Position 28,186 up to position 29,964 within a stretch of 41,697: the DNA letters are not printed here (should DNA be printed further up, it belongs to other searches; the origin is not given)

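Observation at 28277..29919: tnpB-only element with 33-bp TIRs and a 9-bp target-site-like duplication, inserted precisely at a stop codon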

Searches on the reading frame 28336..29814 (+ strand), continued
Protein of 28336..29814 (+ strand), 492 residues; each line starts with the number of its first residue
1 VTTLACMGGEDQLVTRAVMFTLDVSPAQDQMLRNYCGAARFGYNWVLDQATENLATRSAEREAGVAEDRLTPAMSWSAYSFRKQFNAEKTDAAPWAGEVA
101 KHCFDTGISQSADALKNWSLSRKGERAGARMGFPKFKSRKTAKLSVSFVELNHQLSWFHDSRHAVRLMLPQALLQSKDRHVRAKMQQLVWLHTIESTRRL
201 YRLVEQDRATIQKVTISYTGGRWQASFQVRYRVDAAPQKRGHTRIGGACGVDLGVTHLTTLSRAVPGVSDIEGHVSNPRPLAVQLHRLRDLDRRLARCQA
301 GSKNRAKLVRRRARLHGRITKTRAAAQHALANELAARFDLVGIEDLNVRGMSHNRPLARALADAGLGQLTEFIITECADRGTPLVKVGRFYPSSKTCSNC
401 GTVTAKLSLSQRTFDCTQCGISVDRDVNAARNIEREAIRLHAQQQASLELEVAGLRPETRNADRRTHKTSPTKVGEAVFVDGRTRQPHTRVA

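Call 26: search_protein_families(library=ncbifam, proteins=[P0001], max_evalue=0.00001)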
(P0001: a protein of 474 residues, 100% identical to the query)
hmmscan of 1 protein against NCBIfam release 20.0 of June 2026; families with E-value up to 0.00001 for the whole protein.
P0001 (474 aa): 5 families
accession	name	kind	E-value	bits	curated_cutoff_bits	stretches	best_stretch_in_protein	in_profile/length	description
NF038280.1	IS607_TnpB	exception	1.3e-91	307.7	350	1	2-448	8-414/431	IS607 family element RNA-guided endonuclease TnpB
NF040570.1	guided_TnpB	subfamily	7.6e-65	219.7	100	1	4-417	5-388/389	RNA-guided endonuclease TnpB family protein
NF038281.1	IS200_TnpB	exception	1.1e-49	169.5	425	1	7-420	11-360/360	IS200/IS605 family element RNA-guided endonuclease TnpB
NF038192.1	V_cas_c2c8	exception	9.4e-12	44.8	350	0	229-334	263-383/457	type V CRISPR-associated protein C2c8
NF049972.1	CRISPR_Cas12f2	exception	1e-08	34.4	450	1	194-417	305-517/524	type V CRISPR-associated effector Cas12f2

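Call 42: search_protein_families(library=pfam, proteins=[L025:1648-2505:-])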
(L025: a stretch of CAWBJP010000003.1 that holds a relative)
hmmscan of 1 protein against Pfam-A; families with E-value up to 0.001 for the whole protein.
L025:1648-2505:- (285 aa): 2 families
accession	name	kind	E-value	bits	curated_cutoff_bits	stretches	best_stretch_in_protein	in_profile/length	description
PF02371.22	Transposase_20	-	3e-16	60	21.3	1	168-251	3-86/87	Transposase IS116/IS110/IS902 family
PF01548.23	DEDD_Tnp_IS110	-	1.6e-10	41.4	29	1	2-95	51-150/155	Transposase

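Call 48: search_dna_similar(query=P0001, collection=plasmids, mode=protein, max_rows=25)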
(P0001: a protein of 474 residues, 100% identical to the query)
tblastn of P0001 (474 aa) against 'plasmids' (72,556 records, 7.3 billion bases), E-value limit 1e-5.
Records with a match: 3746; places in all: 6229; records where one place covers at least 80% of the query: 1275.
Best place of each record, by identity: <60% 3746.
By first word of the organism name: Klebsiella 1135; Enterococcus 530; Escherichia 479; Bacillus 391; Salmonella 279; Campylobacter 98; Streptomyces 65; Clostridium 46; Borrelia 31; Mycobacterium 28; and 194 more.
By predicted mobility (MOB-suite, as given by PLSDB): conjugative 2006; non-mobilizable 1354; mobilizable 386.
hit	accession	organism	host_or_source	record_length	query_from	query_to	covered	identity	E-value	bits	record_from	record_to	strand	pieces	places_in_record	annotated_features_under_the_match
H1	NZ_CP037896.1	Thermaerobacter sp. FW80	whole genome,food sludge compost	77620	2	444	93%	38.2%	5e-46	179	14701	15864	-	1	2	tnpB: IS607 family element RNA-guided endonuclease TnpB | thermonuclease family protein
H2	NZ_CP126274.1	Curtobacterium sp. MCBD17_040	-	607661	2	429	90%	38.8%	7e-69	246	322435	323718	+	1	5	tnpB: IS607 family element RNA-guided endonuclease TnpB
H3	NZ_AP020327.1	Mycobacterium avium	-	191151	2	470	99%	34.4%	4e-55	206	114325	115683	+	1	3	tnpB: IS607 family element RNA-guided endonuclease TnpB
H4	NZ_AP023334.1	Mycolicibacterium sp. TY66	-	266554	2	431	91%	37.0%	6e-56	208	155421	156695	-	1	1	tnpB: IS607 family element RNA-guided endonuclease TnpB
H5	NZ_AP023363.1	Mycolicibacterium sp. TY81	-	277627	2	431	91%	37.0%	6e-56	208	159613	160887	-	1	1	tnpB: IS607 family element RNA-guided endonuclease TnpB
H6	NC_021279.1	Mycobacteroides abscessus subsp. bolletii 50594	-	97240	2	472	99%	33.3%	3e-52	197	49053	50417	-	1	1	tnpB: IS607 family element RNA-guided endonuclease TnpB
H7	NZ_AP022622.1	Mycobacteroides abscessus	-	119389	2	472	99%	33.3%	3e-52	197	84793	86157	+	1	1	tnpB: IS607 family element RNA-guided endonuclease TnpB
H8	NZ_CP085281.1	Mycobacterium avium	Homo sapiens,sputum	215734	2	470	99%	33.3%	1e-53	201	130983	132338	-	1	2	tnpB: IS607 family element RNA-guided endonuclease TnpB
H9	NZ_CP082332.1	Micrococcus luteus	indoor air LB agar isolate,indoor air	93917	4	469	98%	33.2%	4e-46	179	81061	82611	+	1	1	RNA-guided endonuclease TnpB family protein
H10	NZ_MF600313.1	Mycolicibacterium sp. CBMA 213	Soil,soil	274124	2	431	91%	36.0%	2e-57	212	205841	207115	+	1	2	tnpB: IS607 family element RNA-guided endonuclease TnpB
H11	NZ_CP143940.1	Bifidobacterium longum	Homo sapiens,cell culture,human fecal ...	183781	4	444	93%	35.0%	7e-49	187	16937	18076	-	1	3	tnpB: IS607 family element RNA-guided endonuclease TnpB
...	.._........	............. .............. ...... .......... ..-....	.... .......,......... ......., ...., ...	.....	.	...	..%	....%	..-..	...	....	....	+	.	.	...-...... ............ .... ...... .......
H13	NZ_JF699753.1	Mycobacterium sp. MOTT-90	-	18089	2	457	96%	33.7%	9e-39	157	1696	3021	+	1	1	RNA-guided endonuclease TnpB family protein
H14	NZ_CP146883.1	Bifidobacterium longum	-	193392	4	444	93%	34.8%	2e-48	186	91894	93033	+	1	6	tnpB: IS607 family element RNA-guided endonuclease TnpB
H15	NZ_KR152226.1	Micrococcus sp. MG-2010-D12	cell culture,saline lake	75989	4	469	98%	32.8%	1e-46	181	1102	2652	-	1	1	RNA-guided endonuclease TnpB family protein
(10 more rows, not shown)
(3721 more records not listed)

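Call 49: get_annotated_region(hit=H2, flank=2500)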
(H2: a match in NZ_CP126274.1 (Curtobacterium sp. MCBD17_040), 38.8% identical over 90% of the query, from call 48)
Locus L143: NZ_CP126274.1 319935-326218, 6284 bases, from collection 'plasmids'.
description: Curtobacterium sp. MCBD17_040 plasmid D40, complete sequence
organism: Curtobacterium sp. MCBD17_040 (NCBI taxid 2175674)
taxonomy: Bacteria; Actinomycetota; Actinomycetes; Micrococcales; Microbacteriaceae; Curtobacterium; Curtobacterium sp. MCBD17 040
host: -; source: -; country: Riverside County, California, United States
typing (MOB-suite, as given by PLSDB): non-mobilizable
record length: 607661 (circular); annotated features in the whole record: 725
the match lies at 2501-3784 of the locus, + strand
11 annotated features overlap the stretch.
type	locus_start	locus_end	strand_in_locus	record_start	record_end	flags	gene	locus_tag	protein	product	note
CDS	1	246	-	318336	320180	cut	-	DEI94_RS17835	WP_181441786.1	RHS repeat protein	-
CDS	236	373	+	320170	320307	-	-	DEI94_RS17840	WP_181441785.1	hypothetical protein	-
CDS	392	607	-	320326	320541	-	-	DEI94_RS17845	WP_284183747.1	hypothetical protein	-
CDS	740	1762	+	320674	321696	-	-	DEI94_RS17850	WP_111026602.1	SprT-like domain-containing protein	-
CDS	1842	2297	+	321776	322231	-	-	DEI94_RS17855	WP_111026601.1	DUF6283 family protein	-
CDS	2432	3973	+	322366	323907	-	tnpB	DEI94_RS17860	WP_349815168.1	IS607 family element RNA-guided endonuclease TnpB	-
CDS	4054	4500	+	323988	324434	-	-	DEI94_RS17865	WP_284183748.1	hypothetical protein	-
CDS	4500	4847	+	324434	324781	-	-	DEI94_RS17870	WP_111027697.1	hypothetical protein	-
CDS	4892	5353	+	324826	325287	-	-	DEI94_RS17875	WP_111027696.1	hypothetical protein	-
CDS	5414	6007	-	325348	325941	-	-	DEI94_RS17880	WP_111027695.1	hypothetical protein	-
CDS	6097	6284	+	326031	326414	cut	-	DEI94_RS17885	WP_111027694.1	hypothetical protein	-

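Call 50: get_annotated_region(hit=H4, flank=2500)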
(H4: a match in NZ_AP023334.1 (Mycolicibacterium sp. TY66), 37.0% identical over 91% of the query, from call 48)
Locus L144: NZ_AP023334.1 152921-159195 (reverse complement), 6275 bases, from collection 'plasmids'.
description: Mycolicibacterium sp. TY66 plasmid pTY66_01, complete sequence
organism: Mycolicibacterium sp. TY66 (NCBI taxid 2755560)
taxonomy: Bacteria; Actinomycetota; Actinomycetes; Mycobacteriales; Mycobacteriaceae; Mycolicibacterium; Mycolicibacterium sp. TY66
host: -; source: -; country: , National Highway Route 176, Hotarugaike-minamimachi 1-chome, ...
typing (MOB-suite, as given by PLSDB): non-mobilizable
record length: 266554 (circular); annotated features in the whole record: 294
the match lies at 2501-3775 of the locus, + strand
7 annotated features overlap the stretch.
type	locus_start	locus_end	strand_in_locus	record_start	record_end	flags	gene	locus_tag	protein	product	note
CDS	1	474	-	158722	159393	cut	-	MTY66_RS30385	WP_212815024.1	hypothetical protein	-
CDS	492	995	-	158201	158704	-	-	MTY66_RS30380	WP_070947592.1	hypothetical protein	-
CDS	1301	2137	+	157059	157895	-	-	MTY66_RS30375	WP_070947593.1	hypothetical protein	-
CDS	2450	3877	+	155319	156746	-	tnpB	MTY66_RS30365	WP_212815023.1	IS607 family element RNA-guided endonuclease TnpB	-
CDS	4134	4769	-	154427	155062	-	-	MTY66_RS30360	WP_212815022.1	RES family NAD+ phosphorylase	-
CDS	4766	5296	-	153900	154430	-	-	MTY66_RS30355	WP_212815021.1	hypothetical protein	-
CDS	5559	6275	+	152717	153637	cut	-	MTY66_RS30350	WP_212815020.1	HipA domain-containing protein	-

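Call 75: find_encoding_contigs(protein=P0002, flank=3000, max_places=3)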
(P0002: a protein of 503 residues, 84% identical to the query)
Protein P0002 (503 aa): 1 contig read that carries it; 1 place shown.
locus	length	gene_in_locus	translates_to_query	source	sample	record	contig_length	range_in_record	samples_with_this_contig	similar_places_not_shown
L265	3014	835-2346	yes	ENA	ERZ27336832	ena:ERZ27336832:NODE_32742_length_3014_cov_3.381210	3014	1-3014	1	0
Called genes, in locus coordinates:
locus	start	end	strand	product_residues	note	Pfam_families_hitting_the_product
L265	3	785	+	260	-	?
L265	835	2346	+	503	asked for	PF01385:OrfB_IS605, PF07282:Cas12f1-like_TNB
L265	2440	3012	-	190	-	?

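Call 76: find_encoding_contigs(protein=P0010, flank=3000, max_places=3)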
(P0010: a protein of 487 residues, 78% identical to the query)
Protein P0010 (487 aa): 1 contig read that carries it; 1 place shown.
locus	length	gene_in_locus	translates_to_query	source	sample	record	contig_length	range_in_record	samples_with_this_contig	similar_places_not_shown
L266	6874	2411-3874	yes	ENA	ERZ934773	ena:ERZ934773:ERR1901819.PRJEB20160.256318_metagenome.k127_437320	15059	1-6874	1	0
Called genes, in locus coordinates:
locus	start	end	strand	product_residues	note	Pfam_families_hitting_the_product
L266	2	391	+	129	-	?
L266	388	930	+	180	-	-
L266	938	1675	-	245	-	PF00702:Hydrolase, PF13419:HAD_2 (faint)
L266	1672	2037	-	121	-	PF13309:HTH_22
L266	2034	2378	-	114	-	-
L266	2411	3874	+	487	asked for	PF01385:OrfB_IS605, PF07282:Cas12f1-like_TNB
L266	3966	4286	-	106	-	PF02452:PemK_toxin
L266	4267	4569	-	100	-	-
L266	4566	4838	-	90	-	-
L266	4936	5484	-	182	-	PF00293:NUDIX, PF14815:NUDIX_4 (weak)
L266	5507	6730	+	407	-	PF01546:Peptidase_M20, PF07687:M20_dimer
